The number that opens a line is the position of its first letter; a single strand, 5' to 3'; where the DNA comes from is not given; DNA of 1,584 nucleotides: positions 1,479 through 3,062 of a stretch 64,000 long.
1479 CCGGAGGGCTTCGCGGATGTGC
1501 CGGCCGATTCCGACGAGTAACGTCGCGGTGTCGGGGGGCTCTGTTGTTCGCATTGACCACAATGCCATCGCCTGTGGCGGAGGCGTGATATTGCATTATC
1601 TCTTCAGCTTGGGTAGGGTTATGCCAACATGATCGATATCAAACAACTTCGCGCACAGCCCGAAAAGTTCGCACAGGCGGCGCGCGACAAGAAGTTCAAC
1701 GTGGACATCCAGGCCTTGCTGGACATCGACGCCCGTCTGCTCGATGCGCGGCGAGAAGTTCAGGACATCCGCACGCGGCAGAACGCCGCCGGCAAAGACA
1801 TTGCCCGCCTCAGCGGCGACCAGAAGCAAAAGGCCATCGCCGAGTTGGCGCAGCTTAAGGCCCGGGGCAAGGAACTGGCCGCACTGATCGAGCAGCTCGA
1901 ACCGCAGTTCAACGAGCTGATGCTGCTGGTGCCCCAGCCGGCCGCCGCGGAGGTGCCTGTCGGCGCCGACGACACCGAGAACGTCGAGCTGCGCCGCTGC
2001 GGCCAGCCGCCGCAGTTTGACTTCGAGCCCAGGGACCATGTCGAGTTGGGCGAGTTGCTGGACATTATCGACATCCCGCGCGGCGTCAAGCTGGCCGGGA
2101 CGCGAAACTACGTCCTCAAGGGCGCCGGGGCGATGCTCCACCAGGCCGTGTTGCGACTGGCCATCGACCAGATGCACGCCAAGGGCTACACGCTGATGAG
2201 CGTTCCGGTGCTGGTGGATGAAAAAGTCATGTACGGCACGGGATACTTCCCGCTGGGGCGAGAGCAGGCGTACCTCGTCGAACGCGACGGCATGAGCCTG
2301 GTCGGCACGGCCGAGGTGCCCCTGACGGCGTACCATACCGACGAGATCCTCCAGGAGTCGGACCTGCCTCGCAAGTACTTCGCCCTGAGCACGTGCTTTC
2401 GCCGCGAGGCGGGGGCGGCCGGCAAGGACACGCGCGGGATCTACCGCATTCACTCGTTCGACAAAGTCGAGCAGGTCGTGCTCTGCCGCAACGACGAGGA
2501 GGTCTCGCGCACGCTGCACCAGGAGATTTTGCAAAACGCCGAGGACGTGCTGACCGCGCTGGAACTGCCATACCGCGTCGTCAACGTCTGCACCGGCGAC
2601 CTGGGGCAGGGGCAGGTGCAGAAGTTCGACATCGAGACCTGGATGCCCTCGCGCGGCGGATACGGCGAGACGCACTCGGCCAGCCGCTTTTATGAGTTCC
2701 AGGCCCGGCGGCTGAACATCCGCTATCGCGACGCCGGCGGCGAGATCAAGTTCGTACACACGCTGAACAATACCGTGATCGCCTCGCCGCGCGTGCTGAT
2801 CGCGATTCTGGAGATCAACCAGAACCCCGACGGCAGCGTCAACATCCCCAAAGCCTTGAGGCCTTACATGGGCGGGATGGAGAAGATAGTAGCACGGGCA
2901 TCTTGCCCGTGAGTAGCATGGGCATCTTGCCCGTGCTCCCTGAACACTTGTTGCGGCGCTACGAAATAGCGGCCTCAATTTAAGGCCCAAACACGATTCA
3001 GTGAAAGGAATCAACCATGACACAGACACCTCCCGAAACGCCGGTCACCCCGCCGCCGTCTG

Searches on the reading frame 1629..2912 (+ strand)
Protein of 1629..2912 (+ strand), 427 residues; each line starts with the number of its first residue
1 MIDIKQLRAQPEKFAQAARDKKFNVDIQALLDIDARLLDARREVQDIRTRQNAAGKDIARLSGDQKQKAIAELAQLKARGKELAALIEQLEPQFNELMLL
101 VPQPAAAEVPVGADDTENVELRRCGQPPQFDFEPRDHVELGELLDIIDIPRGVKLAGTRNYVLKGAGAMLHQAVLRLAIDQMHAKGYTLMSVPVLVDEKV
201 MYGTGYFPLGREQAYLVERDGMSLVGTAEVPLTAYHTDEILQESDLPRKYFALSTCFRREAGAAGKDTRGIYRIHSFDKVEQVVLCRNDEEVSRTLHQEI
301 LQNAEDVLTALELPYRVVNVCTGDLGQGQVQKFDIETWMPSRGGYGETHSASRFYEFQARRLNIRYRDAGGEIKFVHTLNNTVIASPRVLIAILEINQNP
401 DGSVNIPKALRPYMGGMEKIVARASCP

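Call 80: find_encoding_contigs(protein=window:1629-2912:+, flank=10000, max_places=1)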
Protein window:1629-2912:+ (427 aa): 3 contigs read that carry it; 1 place shown.
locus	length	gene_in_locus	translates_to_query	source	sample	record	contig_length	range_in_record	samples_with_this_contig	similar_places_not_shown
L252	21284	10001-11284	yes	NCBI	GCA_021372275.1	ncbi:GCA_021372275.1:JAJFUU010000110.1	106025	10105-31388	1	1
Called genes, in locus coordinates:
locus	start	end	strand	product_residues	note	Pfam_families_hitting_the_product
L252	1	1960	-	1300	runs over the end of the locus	PF07719:TPR_2 (faint), PF12895:ANAPC3 (faint), PF13424:TPR_12 (faint), PF13428:TPR_14 (faint), PF23914:TPR_CcmH_CycH (faint), PF25064:ARM_TT21_5th (faint), PF13432:TPR_16 (weak), PF14559:TPR_19 (weak), +3 more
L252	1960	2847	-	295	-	PF01634:HisG, PF08029:HisG_C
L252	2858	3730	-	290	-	-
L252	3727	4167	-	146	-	PF02033:RBFA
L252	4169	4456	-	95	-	PF04456:DUF503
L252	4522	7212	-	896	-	PF04760:IF2_N (weak), PF00025:Arf (weak), PF00009:GTP_EFTU, PF01926:MMR_HSR1, PF22042:EF-G_D2, PF11987:IF-2, PF03144:GTP_EFTU_D2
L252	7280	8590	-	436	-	PF08529:NusA_N, PF13184:KH_NusA_1st, PF26594:KH_NusA_2nd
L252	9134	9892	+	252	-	-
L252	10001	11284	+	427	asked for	PF02403:Seryl_tRNA_N, PF00587:tRNA-synt_2b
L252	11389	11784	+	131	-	PF09685:MamF_MmsF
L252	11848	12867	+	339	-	PF18152:DAHP_snth_FXD, PF00793:DAHP_synth_1, PF03102:NeuB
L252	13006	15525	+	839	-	PF13567:DUF4131, PF03772:Competence, PF00753:Lactamase_B, PF12706:Lactamase_B_2 (weak)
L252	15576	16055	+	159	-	PF10825:DUF2752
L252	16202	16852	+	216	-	-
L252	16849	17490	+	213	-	-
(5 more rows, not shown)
